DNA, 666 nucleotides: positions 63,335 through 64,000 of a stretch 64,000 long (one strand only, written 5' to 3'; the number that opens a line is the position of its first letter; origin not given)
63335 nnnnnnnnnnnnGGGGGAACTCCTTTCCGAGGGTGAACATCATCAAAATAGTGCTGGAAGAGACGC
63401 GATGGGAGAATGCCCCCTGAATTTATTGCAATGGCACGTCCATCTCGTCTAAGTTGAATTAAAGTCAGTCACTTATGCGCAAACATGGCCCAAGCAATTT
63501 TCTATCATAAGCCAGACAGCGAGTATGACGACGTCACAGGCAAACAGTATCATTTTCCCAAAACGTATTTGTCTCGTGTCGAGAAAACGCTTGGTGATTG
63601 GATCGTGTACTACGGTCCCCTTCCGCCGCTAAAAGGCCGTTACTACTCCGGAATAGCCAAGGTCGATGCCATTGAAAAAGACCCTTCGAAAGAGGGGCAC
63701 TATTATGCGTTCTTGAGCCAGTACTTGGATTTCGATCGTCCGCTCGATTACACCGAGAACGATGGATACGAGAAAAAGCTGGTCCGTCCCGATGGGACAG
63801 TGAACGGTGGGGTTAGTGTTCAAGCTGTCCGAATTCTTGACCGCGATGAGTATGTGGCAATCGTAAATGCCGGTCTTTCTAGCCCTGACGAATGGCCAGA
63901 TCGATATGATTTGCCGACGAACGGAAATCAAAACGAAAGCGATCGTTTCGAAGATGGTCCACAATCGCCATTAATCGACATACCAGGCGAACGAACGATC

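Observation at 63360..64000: Low-GC region with a long ORF missing from the six-frame track, beginning right after fumC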

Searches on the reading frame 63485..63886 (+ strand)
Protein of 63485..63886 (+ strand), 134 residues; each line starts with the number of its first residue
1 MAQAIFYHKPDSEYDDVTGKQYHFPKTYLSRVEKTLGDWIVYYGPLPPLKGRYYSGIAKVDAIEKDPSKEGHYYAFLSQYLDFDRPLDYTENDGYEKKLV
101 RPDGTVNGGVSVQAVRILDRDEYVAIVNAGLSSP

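Call 84: search_solved_structures(query=A7, max_evalue=10, show_alignments=5)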
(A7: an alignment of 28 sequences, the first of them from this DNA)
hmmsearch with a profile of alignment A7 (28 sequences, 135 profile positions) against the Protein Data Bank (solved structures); distinct sequences matched with E-value up to 10: 3.
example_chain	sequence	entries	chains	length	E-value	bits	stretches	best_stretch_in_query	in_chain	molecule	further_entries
7awz_A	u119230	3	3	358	0.0088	19.5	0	49-75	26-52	Scone-E | SconeE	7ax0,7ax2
2p5d_A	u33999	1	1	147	0.022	18.2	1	26-128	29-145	UPF0310 protein MJECL36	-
7awy_A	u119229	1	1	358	0.28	14.6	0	47-75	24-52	Scone-R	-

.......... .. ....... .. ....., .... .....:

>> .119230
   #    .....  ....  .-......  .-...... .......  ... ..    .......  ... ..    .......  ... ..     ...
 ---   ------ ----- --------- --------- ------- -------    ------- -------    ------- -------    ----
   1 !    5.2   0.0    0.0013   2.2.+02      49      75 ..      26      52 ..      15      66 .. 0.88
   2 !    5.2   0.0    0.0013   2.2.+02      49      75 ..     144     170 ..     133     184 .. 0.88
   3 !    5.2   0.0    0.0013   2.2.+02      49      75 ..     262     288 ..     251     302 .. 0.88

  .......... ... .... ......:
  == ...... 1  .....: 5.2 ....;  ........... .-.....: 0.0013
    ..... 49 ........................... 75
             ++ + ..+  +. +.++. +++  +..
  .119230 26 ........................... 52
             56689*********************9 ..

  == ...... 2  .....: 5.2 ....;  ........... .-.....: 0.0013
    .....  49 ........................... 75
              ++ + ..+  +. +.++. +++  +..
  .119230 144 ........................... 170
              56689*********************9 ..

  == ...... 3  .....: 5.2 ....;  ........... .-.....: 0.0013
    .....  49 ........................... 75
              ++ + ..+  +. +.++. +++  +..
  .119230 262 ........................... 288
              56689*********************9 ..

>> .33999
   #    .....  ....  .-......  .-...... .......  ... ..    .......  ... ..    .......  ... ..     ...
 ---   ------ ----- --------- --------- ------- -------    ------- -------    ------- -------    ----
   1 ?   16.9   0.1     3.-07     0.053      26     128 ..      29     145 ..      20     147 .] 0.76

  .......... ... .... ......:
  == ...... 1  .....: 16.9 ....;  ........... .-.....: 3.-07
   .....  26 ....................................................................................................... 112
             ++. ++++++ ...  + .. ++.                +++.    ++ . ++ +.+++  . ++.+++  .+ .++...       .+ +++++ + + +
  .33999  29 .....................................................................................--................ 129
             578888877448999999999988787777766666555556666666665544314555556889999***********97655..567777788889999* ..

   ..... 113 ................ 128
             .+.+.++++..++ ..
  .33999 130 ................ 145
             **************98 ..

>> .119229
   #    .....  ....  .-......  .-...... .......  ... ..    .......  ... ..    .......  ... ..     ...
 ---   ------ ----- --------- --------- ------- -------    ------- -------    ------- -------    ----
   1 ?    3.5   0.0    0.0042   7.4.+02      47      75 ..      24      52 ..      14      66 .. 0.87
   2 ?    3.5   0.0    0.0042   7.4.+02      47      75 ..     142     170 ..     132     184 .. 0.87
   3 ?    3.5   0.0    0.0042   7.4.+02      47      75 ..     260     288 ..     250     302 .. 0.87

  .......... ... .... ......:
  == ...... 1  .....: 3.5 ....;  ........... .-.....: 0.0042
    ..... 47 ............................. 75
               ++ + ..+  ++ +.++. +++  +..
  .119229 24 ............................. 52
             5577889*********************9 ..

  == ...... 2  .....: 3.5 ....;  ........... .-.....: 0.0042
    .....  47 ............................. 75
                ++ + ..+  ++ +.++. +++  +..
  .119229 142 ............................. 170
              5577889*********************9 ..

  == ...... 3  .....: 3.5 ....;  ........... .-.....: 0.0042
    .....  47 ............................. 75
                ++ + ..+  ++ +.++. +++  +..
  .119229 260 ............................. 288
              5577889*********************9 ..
